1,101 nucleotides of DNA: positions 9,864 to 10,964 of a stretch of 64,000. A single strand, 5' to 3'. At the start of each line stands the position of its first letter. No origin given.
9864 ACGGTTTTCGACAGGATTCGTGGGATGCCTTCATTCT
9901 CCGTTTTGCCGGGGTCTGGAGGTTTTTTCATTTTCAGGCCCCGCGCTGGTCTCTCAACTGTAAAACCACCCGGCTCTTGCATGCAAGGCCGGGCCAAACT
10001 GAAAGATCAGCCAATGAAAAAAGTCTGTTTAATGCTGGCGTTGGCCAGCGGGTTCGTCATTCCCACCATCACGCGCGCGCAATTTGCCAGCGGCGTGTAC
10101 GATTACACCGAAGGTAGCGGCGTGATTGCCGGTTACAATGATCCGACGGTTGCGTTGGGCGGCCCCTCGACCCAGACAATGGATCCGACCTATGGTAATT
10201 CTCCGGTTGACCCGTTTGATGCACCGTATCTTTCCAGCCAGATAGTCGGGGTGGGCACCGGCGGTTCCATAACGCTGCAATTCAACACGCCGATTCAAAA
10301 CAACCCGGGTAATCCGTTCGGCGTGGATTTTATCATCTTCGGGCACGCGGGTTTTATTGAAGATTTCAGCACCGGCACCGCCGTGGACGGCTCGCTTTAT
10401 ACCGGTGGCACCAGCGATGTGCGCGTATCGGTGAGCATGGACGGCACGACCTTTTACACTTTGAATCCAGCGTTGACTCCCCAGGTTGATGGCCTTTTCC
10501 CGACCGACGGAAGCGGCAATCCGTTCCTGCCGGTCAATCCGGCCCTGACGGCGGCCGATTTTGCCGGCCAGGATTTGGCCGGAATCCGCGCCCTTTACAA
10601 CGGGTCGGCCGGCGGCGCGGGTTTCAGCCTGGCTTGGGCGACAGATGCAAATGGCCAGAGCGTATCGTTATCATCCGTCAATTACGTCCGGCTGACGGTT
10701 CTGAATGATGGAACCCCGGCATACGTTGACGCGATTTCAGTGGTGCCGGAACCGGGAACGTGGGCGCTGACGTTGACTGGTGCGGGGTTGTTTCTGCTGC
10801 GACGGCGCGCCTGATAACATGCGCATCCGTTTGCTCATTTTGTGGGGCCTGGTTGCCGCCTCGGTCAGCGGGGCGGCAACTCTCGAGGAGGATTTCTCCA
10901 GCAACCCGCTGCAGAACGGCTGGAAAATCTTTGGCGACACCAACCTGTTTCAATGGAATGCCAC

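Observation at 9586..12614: Cobalamin riboswitch driving an operon of three surface/secreted proteins with no known B12 function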

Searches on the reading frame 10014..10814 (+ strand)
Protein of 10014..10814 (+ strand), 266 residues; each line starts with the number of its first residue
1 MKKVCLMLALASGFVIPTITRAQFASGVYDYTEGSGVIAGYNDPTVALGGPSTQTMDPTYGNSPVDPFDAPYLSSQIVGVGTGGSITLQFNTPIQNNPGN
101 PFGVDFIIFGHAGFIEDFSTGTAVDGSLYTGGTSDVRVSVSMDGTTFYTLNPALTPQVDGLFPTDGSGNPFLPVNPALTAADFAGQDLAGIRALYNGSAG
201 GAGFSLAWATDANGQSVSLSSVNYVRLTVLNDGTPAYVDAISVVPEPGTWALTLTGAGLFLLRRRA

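Call 4: search_protein_families(library=pfam, proteins=[window:10014-10814:+], max_evalue=0.1)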
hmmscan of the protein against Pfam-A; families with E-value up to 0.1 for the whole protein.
window:10014-10814:+ (266 aa): 1 family
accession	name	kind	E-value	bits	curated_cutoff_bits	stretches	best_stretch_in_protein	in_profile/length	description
PF07589.16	PEP-CTERM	-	0.0032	18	20.7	1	244-265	2-24/24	PEP-CTERM motif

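Call 5: search_protein_families(library=ncbifam, proteins=[window:10014-10814:+], max_evalue=0.1)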
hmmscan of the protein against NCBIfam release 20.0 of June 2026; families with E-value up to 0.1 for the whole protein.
window:10014-10814:+ (266 aa): 10 families
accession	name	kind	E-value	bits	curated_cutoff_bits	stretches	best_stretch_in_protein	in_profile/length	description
NF038129.1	PEP_NF038129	equivalog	7.1e-06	26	65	1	213-265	138-192/194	NF038129 family PEP-CTERM protein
TIGR02595.1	PEP_CTERM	domain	1.4e-05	25.6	16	1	244-265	1-22/24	PEP-CTERM sorting domain-containing protein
NF035944.1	PEPxxWA-CTERM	domain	0.00029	20.7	35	1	244-264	1-23/24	PEPxxWA-CTERM sorting domain-containing protein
NF038124.1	PEP_CTERM_TLD_A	exception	0.0044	16.6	100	1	184-262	156-230/235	PEP_CTERM-anchored TLD domain-containing protein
NF033947.0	PEP-cistern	hypoth_equivalog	0.0085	15.8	60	1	238-265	167-194/195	cistern family PEP-CTERM protein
NF038126.1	PEP_CTERM_FxDxF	subfamily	0.0094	16.2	50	1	240-264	138-164/165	FxDxF family PEP-CTERM protein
NF041927.1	Xrt_dep_XDP1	equivalog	0.012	15.6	125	1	239-265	215-241/242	exosortase-dependent surface protein XDP1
NF038120.1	PEP_CTERM_QFxxD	subfamily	0.016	15.1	80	1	241-265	190-213/215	NF038120 family PEP-CTERM protein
NF038119.1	PEP_CTERM_MHFG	equivalog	0.027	14.8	100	1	231-265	223-257/260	MHFG family PEP-CTERM protein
NF038118.1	PEP_CTERM_CCXG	equivalog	0.093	12.4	90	0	243-265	175-197/199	CCXG family PEP-CTERM protein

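Call 6: find_homologous_proteins(query=window:10014-10814:+)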
Query window:10014-10814:+ (266 aa): 839 proteins with E <= 0.001 among 6967 candidates; the best 120 are listed.
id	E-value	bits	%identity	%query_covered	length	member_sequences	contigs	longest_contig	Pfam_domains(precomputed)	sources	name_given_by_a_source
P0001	5.2e-163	559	96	100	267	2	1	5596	-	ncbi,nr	ncbi:MAG TPA: PEP-CTERM sorting domain-containing protein [Verrucomicrobiae bacterium]|nr:PEP-CTERM 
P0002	7.5e-149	512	86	100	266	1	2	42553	-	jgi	jgi:hypothetical protein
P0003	4.5e-148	510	88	100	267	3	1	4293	-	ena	-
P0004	9.6e-148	509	87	100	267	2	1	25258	-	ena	-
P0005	1.5e-146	505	85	100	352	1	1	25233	-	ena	-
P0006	3.7e-146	504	86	100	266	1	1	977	-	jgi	jgi:hypothetical protein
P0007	1.4e-145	502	86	100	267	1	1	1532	-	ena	-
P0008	9.7e-145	499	85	100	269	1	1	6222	-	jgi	jgi:hypothetical protein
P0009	1.3e-144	499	88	98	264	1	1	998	-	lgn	-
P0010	1.4e-144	498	86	99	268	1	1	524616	-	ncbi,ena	-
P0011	3.7e-144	497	86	100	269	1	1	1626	-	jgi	jgi:hypothetical protein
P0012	8.3e-144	496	85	100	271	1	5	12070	-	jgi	jgi:hypothetical protein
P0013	8.7e-144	496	85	100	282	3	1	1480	-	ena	-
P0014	9.9e-144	496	83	100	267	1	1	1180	-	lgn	-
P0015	1.8e-142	492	83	100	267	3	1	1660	-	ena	-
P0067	1.0e-124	433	77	100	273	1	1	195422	PF07589.17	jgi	jgi:PEP-CTERM motif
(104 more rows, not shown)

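Call 37: search_solved_structures(query=A5, max_evalue=1)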
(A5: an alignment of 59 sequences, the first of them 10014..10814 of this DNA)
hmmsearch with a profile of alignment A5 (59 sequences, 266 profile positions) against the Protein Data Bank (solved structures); distinct sequences matched with E-value up to 1: 1.
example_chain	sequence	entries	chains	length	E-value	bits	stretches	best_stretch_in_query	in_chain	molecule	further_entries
8blw_B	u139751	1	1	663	9.2e-05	25.1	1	202-236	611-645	YncE family protein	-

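Call 40: search_solved_structures(query=A5, max_evalue=10, show_alignments=2)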
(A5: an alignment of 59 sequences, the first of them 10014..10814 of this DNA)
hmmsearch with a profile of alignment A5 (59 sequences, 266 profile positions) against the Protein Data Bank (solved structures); distinct sequences matched with E-value up to 10: 1.
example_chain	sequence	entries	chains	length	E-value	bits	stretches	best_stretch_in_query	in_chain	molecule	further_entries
8blw_B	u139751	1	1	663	9.2e-05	25.1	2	202-236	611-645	YncE family protein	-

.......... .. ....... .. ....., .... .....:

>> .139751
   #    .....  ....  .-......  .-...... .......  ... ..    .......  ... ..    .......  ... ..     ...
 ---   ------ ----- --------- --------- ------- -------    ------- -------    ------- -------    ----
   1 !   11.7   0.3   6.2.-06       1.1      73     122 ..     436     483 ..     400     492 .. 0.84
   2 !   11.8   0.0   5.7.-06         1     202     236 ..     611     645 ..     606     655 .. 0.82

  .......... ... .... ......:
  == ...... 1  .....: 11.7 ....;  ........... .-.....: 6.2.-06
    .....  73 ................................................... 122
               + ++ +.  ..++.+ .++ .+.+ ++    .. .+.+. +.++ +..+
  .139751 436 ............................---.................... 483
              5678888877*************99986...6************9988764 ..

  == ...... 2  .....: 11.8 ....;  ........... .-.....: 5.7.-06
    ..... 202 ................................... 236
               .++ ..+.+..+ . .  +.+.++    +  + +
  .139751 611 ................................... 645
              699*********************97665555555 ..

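Call 45: predict_structure(alignment_id=A5)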
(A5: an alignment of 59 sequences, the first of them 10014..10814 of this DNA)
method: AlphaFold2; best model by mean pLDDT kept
length: 266 residues; sequences in the alignment: 59
mean_pLDDT: 61.8   pTM: 0.65
mean pLDDT of the five models: 61.8, 61.7, 58.6, 55.9, 52.8
residues with pLDDT >= 90: 13; 70-90: 73; 50-70: 113; < 50: 67
segments of 3 or more residues with pLDDT < 50: 12-21, 69-71, 111-133, 155-163, 165-172, 244-250
pLDDT, mean of each block of 10 residues (from residue 1): 54 43 76 81 75 54 52 68 84 75 60 38 28 61 88 49 47 54 58 60 72 83 84 63 46 59 55
secondary structure, 60 per line:
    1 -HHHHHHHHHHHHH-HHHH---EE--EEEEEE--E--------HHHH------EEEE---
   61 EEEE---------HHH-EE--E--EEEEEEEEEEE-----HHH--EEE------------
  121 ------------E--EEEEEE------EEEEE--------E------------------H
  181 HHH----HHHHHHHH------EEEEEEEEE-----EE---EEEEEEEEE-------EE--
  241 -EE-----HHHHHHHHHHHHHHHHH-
elements in order: H2-14 H16-19 E27-32 H44-47 E54-57 E61-64 E85-95 E106-108 E136-141 E148-152 H180-183 H188-195 E202-210 E221-229 H249-265

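Call 50: fold_search(model_id=the predicted structure, library=pdb)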
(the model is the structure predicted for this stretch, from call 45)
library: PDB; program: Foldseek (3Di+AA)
matches with E <= 10: 519; with E <= 0.001: 4
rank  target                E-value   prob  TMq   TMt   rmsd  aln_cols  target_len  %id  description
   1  8blw_B                5.5e-08  1.00  0.41  0.18  13.6       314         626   16  Vitamin B12 transporter BtuB1 with lipoprotein BtuG1 from B. theta (released 2023-08-16)
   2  7biz_B                1.3e-04  1.00  0.41  0.25  11.8       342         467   13  Structure of a B12 binding lipoprotein from Bacteroides thetaiotaomicron (released 2022-03-02)
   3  4oyu_B                2.9e-04  1.00  0.37  0.52  12.3       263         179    8  Crystal structure of the N-terminal domains of muskelin (released 2015-02-11)
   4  7biz_A                7.9e-04  1.00  0.38  0.23  12.9       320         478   14  Structure of a B12 binding lipoprotein from Bacteroides thetaiotaomicron (released 2022-03-02)
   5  2bzd_A                1.0e-03  1.00  0.32  0.16   6.5       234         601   12  Galactose recognition by the carbohydrate-binding module of a bacterial sialidase. (released 2005-08-19)
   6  4a44                  1.0e-03  1.00  0.28  0.49   8.1       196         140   15  CpGH89CBM32-5, from Clostridium perfringens, in complex with the Tn Antigen (released 2012-04-04)
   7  4oyu_A                1.1e-03  1.00  0.37  0.52  12.1       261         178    9  Crystal structure of the N-terminal domains of muskelin (released 2015-02-11)
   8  4lqr                  1.5e-03  0.99  0.30  0.48   8.5       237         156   13  Structure of CBM32-3 from a family 31 glycoside hydrolase from Clostridium perfringens (released 2014-07-23)
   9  1w8o_A                1.6e-03  1.00  0.31  0.15   8.9       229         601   14  Contribution of the Active Site Aspartic Acid to Catalysis in the Bacterial Neuraminidase from Micromonospora viridifa (released 2004-09-29)
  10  4pqq                  1.7e-03  1.00  0.35  0.56   6.0       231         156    9  The crystal structure of discoidin domain from muskelin (released 2014-11-12)
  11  1wcq_A                1.7e-03  1.00  0.31  0.15   9.0       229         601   14  Mutagenesis of the Nucleophilic Tyrosine in a Bacterial Sialidase to Phenylalanine. (released 2005-10-12)
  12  5khu_L                1.7e-03  0.99  0.27  0.39   7.3       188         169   11  Model of human Anaphase-promoting complex/Cyclosome (APC15 deletion mutant), in complex with the Mitotic checkpoint co (released 2016-09-07)
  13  2ber                  1.8e-03  0.99  0.31  0.15   8.9       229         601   14  Y370G Active Site Mutant of the Sialidase from Micromonospora viridifaciens in complex with beta-Neu5Ac (sialic acid). (released 2005-04-04)
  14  7nsn_A                1.9e-03  0.97  0.29  0.07  12.0       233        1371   10  Multi-domain GH92 alpha-1,2-mannosidase from Neobacillus novalis: mannoimidazole complex (released 2022-09-21)
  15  8ttq_B                2.1e-03  1.00  0.38  0.18   9.7       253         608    9  Cryo-EM structure of the inner MKLN1 dimer from an autoinhibited MKLN1 tetramer (released 2024-09-11)
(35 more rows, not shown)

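Call 54: search_solved_structures(query=A6, max_evalue=10, show_alignments=3)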
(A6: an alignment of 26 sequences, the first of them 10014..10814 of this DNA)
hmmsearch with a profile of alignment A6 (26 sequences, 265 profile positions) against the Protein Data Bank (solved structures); distinct sequences matched with E-value up to 10: 6.
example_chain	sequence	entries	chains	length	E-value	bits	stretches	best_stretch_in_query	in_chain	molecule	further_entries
8blw_B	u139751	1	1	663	6.9e-06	28.5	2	203-228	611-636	YncE family protein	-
7biz_A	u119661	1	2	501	0.039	16.2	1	193-228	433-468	Cell surface protein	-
2znw_A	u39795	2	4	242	0.04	16.2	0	79-167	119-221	ScFv10 | ScFv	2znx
1nsn_H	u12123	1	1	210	0.53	12.5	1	109-170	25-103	IGG FAB (IGG1, KAPPA)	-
7mkl_H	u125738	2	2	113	0.58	12.4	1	110-162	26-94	SARS2-38 Fv heavy chain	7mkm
7ubx_D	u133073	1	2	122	1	11.6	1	117-146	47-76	Nanobody VHH AA6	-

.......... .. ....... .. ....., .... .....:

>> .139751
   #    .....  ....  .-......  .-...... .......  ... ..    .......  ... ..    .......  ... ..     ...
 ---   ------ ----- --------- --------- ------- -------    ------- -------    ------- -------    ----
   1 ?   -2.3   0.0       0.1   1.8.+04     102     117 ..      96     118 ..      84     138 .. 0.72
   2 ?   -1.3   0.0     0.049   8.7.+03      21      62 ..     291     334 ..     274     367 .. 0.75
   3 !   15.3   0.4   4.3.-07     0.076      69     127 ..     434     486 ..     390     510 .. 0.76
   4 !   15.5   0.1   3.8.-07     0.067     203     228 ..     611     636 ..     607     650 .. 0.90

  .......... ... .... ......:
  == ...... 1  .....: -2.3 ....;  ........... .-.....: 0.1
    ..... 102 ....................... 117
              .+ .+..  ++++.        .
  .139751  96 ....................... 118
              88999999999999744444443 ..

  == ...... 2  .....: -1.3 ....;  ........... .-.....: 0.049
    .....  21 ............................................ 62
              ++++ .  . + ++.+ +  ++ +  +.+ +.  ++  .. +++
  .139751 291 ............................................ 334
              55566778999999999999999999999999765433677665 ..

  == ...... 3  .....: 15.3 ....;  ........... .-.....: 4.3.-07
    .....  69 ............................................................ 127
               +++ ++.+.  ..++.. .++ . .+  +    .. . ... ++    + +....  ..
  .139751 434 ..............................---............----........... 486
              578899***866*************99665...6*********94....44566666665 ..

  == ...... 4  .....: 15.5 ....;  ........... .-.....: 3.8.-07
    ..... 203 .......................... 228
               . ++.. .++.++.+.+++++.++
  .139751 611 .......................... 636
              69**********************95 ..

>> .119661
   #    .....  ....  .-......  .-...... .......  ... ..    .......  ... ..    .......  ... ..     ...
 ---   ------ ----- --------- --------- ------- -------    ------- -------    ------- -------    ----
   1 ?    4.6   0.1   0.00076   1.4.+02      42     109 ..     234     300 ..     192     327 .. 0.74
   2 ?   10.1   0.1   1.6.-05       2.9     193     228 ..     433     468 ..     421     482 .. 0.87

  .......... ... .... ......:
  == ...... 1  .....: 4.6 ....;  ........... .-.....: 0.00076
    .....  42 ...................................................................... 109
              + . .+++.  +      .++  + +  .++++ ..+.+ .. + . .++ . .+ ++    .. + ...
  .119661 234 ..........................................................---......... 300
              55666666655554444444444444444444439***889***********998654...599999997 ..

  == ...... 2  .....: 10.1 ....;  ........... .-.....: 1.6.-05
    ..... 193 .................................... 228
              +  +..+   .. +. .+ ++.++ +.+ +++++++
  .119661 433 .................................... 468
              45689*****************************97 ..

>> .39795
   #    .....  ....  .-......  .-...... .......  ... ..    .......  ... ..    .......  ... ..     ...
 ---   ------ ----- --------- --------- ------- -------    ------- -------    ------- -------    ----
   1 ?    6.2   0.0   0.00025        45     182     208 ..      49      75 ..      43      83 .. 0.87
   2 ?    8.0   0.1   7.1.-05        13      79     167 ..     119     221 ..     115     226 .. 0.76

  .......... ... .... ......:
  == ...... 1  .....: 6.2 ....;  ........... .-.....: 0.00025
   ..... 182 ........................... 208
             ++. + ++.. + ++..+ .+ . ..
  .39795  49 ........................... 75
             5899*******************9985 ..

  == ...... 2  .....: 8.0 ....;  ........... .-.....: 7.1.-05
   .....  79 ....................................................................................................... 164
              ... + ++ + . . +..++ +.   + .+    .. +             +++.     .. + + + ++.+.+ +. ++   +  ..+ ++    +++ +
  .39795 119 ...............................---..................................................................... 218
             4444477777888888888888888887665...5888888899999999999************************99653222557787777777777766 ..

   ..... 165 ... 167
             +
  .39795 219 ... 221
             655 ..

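Call 55: search_protein_families(library=pfam, alignment_id=A6, max_evalue=1)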
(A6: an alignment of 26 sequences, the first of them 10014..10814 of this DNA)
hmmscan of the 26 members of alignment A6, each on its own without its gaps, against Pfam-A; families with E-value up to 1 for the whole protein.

A. member 1, window:10014-10814:+ (266 aa): 1 family
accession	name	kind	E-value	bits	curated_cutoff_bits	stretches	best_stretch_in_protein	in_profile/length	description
PF07589.16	PEP-CTERM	-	0.0032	18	20.7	1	244-265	2-24/24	PEP-CTERM motif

B. families by the number of members that match (of 26 scanned): 5 families
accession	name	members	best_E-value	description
PF07589.16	PEP-CTERM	16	1.5e-06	PEP-CTERM motif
PF04127.22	DFP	1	0.097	DNA/pantothenate metabolism flavoprotein C-terminal domain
PF18205.6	VPDSG-CTERM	1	0.15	VPDSG-CTERM motif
PF16437.10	DUF5034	1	0.16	Domain of unknown function (DUF5034)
PF25484.1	DUF7907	1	0.16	Domain of unknown function (DUF7907)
